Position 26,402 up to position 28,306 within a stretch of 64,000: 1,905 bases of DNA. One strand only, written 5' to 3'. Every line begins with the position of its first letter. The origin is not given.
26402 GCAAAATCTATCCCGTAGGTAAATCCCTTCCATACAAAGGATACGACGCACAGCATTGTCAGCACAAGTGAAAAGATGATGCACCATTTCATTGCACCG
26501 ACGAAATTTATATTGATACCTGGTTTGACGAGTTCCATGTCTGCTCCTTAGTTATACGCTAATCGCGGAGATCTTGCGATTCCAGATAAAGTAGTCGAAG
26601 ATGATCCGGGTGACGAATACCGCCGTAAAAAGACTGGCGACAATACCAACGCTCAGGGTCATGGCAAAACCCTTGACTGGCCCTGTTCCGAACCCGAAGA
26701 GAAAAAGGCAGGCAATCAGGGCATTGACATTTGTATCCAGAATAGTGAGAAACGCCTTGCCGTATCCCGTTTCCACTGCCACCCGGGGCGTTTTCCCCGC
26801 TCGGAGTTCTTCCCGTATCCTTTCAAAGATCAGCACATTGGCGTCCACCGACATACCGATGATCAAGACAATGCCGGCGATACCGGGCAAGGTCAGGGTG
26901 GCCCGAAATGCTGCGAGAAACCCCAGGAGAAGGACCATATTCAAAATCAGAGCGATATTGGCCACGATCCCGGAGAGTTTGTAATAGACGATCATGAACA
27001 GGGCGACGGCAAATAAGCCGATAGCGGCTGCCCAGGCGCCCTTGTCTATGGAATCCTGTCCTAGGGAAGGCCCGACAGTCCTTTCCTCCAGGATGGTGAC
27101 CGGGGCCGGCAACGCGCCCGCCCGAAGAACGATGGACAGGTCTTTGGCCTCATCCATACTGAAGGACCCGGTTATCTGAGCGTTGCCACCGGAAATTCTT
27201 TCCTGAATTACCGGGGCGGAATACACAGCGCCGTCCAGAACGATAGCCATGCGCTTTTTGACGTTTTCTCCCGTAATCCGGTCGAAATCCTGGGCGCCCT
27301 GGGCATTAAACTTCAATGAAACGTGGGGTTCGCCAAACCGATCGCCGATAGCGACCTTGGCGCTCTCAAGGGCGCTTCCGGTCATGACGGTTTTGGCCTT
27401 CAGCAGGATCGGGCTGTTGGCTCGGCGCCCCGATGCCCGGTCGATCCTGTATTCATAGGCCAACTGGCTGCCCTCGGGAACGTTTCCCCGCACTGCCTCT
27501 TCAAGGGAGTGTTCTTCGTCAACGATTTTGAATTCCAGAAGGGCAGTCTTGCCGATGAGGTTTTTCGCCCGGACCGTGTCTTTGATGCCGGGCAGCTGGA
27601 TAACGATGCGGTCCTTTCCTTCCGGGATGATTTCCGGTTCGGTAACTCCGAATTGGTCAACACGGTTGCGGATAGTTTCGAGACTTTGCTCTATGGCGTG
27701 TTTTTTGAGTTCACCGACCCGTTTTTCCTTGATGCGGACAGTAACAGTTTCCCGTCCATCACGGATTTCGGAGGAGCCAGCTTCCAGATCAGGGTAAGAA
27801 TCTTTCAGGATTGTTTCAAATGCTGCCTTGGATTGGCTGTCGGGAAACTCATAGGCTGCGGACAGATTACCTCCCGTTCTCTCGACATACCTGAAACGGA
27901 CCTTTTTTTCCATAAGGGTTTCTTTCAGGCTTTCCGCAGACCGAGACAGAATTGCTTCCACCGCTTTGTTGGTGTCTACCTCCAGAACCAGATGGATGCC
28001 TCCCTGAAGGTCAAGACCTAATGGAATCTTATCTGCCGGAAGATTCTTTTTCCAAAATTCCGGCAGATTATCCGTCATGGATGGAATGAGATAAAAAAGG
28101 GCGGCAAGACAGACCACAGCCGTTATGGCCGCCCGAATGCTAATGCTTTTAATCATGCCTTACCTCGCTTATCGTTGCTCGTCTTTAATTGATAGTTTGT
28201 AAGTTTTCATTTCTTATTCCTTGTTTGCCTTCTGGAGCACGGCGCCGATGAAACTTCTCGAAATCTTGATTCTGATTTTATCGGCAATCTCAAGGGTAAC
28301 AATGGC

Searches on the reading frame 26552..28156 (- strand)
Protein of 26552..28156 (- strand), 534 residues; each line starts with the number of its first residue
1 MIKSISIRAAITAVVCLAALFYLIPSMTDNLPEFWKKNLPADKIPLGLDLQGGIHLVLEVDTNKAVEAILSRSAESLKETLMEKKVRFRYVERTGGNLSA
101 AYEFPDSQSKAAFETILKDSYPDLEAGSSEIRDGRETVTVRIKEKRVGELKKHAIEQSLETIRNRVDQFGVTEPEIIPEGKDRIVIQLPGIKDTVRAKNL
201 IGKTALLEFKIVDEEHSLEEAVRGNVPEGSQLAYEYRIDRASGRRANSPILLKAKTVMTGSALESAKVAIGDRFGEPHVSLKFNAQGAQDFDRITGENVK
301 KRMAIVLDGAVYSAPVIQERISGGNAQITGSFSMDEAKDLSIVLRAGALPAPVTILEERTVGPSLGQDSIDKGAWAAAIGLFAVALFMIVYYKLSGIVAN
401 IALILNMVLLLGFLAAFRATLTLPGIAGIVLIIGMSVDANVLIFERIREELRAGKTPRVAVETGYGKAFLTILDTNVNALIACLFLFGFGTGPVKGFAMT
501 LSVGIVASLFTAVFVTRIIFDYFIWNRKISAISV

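Call 72: search_protein_families(library=pfam, proteins=[window:26552-28156:-], max_evalue=0.00001)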
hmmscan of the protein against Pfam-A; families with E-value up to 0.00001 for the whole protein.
window:26552-28156:- (534 aa): 3 families
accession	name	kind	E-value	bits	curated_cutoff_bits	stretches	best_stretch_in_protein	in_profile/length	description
PF22599.2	SecDF_P1_head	-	9.1e-40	135.6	27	1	245-351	8-114/114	SecDF, P1 head subdomain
PF21760.3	SecD_1st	-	1.1e-26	92.5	27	1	155-214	1-60/60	Protein translocase subunit SecDF, P1 domain, N-terminal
PF02355.23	SecD_SecF_C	-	5.4e-23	81.8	20.5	1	354-520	14-183/189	Protein export membrane protein SecD/SecF, C-terminal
